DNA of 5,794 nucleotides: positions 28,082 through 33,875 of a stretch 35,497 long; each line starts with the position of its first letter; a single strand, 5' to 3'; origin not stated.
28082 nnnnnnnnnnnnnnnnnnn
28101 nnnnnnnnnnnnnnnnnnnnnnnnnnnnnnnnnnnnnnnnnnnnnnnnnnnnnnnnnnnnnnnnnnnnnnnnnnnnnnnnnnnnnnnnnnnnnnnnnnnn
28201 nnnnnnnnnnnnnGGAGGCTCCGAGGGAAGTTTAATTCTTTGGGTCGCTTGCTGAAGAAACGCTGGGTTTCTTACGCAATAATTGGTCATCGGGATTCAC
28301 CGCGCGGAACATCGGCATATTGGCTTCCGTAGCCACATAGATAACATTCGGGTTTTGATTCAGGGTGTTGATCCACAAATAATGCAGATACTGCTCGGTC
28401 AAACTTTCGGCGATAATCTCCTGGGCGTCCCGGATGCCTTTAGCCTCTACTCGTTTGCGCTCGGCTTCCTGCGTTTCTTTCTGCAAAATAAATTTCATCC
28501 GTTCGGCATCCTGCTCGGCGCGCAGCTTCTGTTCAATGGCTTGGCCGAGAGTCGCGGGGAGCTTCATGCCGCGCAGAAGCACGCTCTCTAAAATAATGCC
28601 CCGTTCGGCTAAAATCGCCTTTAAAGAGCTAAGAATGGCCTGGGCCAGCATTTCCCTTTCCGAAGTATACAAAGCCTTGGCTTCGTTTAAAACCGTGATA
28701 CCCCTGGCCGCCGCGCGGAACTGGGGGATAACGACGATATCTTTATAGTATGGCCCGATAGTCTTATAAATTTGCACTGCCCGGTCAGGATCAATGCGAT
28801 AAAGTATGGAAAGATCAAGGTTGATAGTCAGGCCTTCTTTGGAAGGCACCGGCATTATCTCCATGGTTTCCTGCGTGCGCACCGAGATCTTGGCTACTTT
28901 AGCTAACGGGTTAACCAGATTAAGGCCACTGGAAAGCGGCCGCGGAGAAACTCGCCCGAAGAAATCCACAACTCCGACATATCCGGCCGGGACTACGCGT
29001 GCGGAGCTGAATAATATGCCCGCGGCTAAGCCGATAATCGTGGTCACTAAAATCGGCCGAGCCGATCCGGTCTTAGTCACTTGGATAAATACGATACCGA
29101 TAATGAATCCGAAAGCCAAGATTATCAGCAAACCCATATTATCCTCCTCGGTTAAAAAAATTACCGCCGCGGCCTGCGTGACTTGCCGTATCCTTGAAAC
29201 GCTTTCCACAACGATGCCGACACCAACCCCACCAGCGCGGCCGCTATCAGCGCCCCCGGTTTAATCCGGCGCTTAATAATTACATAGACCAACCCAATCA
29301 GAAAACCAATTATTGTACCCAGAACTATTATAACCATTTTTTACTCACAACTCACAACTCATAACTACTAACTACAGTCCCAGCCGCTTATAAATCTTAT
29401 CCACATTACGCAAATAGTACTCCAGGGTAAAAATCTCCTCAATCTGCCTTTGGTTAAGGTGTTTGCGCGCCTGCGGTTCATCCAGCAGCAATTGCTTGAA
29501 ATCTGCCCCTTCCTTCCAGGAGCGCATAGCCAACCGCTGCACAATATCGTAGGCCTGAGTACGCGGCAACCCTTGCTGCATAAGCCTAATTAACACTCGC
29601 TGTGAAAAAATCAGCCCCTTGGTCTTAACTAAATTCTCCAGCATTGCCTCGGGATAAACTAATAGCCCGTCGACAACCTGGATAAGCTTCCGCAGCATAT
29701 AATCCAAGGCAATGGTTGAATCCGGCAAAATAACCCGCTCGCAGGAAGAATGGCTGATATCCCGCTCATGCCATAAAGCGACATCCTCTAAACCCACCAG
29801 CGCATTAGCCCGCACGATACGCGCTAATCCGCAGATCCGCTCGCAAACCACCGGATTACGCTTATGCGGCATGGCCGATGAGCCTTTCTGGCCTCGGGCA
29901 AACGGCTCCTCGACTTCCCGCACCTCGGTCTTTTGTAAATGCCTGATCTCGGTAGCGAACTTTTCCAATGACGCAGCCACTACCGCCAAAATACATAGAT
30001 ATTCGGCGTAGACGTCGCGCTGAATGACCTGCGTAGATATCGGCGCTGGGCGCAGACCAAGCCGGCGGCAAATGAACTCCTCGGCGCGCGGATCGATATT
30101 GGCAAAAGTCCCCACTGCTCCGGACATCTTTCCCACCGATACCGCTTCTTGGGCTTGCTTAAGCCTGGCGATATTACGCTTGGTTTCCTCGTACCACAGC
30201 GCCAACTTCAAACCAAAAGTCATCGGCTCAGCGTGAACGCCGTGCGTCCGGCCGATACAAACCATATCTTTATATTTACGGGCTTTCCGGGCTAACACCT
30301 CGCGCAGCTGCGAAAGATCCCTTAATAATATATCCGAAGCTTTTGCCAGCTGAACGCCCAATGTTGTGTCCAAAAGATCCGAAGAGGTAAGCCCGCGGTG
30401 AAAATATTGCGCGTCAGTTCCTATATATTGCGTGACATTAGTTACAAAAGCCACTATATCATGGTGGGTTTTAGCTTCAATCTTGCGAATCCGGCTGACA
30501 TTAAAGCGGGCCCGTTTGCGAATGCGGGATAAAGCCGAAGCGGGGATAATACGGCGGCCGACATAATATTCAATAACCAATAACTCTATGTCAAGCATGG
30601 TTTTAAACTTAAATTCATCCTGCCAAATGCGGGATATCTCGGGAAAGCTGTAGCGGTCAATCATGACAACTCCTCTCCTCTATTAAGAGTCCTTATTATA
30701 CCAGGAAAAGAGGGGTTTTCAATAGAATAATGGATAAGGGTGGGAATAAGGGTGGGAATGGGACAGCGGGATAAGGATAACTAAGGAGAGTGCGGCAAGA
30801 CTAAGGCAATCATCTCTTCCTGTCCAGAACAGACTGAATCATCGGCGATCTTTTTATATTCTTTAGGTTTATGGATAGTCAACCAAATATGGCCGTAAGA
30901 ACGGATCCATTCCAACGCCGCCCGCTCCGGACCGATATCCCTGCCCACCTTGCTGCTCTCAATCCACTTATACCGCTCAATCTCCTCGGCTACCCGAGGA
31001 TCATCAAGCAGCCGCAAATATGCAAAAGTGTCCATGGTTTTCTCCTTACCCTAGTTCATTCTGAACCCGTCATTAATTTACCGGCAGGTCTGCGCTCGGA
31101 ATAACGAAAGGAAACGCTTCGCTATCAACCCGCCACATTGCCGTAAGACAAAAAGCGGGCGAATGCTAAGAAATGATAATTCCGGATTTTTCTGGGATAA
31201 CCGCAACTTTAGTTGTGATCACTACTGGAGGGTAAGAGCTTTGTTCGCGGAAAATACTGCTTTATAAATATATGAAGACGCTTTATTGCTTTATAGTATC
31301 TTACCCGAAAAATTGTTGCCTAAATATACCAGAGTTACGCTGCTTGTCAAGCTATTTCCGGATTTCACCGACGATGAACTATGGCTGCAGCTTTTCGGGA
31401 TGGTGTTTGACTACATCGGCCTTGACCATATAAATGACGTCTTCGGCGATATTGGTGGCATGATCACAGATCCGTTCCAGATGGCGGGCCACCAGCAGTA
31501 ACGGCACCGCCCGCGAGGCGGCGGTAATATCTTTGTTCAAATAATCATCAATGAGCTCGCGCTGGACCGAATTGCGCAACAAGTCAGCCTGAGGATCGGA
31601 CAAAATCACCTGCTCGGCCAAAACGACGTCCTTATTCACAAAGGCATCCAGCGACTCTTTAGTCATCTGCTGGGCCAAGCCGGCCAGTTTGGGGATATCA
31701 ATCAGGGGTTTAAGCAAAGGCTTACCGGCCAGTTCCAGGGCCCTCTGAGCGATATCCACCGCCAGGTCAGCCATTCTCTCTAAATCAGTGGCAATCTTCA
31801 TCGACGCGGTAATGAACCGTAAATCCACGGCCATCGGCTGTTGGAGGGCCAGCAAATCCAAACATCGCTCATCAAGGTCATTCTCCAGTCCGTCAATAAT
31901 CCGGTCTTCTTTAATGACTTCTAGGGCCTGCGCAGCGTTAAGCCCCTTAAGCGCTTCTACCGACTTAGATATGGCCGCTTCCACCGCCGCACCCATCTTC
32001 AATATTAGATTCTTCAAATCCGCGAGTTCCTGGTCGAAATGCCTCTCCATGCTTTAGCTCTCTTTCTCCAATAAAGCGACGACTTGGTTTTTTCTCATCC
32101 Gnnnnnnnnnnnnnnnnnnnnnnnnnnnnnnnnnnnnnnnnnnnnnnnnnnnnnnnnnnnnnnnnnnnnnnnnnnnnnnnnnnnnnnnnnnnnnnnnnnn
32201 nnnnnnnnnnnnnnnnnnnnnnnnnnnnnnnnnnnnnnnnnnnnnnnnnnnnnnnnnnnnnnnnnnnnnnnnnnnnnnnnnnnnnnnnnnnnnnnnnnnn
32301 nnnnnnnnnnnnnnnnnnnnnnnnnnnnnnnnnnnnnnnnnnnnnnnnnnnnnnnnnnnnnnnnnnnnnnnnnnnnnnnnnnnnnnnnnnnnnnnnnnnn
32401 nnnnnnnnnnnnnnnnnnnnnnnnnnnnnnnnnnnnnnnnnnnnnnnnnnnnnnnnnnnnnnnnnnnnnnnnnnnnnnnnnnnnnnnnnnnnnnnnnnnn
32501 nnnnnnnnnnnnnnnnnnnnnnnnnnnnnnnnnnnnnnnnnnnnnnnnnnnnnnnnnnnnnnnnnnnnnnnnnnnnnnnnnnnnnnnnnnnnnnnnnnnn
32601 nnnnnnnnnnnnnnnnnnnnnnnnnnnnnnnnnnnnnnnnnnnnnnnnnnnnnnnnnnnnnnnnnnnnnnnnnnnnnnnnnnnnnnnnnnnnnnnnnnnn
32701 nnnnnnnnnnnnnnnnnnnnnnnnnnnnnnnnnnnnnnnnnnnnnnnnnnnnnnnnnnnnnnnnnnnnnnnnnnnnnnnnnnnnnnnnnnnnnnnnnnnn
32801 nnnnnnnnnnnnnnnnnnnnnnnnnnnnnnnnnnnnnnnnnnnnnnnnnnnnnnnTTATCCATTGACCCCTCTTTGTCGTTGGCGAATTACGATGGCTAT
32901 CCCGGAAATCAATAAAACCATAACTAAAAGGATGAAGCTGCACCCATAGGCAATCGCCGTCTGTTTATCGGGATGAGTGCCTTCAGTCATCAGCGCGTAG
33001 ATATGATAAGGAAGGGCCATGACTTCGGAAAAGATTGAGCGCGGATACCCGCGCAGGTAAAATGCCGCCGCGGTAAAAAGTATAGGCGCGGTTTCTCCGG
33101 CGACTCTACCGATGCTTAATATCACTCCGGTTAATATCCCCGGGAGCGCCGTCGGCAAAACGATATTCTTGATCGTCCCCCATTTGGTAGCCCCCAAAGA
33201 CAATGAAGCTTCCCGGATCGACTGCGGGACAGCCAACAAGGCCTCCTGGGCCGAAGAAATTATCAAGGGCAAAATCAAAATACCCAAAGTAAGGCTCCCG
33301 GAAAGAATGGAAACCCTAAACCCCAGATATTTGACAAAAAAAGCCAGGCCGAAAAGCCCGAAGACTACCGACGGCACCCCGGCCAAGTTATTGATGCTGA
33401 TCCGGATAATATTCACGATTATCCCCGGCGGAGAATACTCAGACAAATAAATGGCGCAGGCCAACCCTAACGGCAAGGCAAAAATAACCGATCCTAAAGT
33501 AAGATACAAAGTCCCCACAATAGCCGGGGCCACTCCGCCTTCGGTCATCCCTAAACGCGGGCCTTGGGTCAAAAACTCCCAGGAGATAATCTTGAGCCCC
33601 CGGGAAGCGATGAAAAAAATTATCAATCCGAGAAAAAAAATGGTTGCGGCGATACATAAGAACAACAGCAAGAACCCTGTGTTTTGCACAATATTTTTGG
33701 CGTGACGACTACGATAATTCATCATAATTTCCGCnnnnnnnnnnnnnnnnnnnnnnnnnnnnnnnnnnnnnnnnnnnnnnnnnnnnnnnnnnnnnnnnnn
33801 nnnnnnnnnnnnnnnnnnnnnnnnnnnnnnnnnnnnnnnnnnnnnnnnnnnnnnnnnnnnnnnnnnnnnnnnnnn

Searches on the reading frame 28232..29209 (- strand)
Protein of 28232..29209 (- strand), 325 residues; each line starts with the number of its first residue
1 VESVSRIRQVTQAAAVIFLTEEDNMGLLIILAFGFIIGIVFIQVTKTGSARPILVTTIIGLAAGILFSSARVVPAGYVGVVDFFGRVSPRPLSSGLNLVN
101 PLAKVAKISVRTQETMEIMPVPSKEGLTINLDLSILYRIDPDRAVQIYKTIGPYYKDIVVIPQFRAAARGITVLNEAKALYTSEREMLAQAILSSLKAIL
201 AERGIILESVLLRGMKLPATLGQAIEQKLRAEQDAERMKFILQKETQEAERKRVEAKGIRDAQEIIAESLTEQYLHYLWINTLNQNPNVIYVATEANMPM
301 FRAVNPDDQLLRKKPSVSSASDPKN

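Call 65: search_protein_families(library=pfam, proteins=[window:28232-29209:-], max_evalue=0.00001)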
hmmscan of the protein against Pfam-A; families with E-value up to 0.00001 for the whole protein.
window:28232-29209:- (325 aa): 1 family
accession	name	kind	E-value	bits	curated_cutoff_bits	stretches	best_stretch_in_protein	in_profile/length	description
PF01145.31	Band_7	-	4.2e-26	92.5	23.6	1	72-250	2-173/176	SPFH domain / Band 7 family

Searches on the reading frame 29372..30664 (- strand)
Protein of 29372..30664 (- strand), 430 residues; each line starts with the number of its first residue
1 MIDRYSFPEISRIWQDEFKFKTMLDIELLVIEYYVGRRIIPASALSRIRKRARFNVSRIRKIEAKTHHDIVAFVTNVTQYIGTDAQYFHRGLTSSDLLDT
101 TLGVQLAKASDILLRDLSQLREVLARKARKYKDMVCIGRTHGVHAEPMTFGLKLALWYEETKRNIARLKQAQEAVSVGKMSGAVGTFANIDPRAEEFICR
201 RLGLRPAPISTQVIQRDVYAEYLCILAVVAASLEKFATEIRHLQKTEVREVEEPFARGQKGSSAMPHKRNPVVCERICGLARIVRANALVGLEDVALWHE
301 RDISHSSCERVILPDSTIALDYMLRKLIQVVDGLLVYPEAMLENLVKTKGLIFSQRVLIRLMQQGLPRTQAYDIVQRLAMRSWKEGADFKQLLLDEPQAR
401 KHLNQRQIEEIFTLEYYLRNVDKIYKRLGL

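Call 65: search_protein_families(library=pfam, proteins=[window:29372-30664:-], max_evalue=0.00001)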
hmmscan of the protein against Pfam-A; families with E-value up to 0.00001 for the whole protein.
window:29372-30664:- (430 aa): 2 families
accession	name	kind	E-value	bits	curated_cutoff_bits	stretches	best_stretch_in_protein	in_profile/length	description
PF00206.25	Lyase_1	-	2.3e-58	198.5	27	1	49-284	58-310/312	Lyase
PF10397.14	ADSL_C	-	9.3e-24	84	32.7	1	350-427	1-78/79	Adenylosuccinate lyase C-terminus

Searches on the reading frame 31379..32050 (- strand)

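Call 65: search_protein_families(library=pfam, proteins=[window:31379-32050:-], max_evalue=0.00001)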
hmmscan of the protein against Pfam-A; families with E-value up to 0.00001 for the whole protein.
window:31379-32050:- (223 aa): 1 family
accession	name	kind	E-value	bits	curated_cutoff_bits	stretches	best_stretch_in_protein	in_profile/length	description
PF01895.24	PhoU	-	3e-44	149.7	23.5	2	16-103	1-88/89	PhoU domain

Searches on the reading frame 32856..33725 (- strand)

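Call 65: search_protein_families(library=pfam, proteins=[window:32856-33725:-], max_evalue=0.00001)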
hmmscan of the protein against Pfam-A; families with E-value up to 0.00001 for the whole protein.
window:32856-33725:- (289 aa): 1 family
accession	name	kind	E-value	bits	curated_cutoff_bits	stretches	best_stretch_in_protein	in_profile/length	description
PF00528.27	BPD_transp_1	-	6e-16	59.1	26.4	1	84-283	2-181/184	Binding-protein-dependent transport system inner membrane component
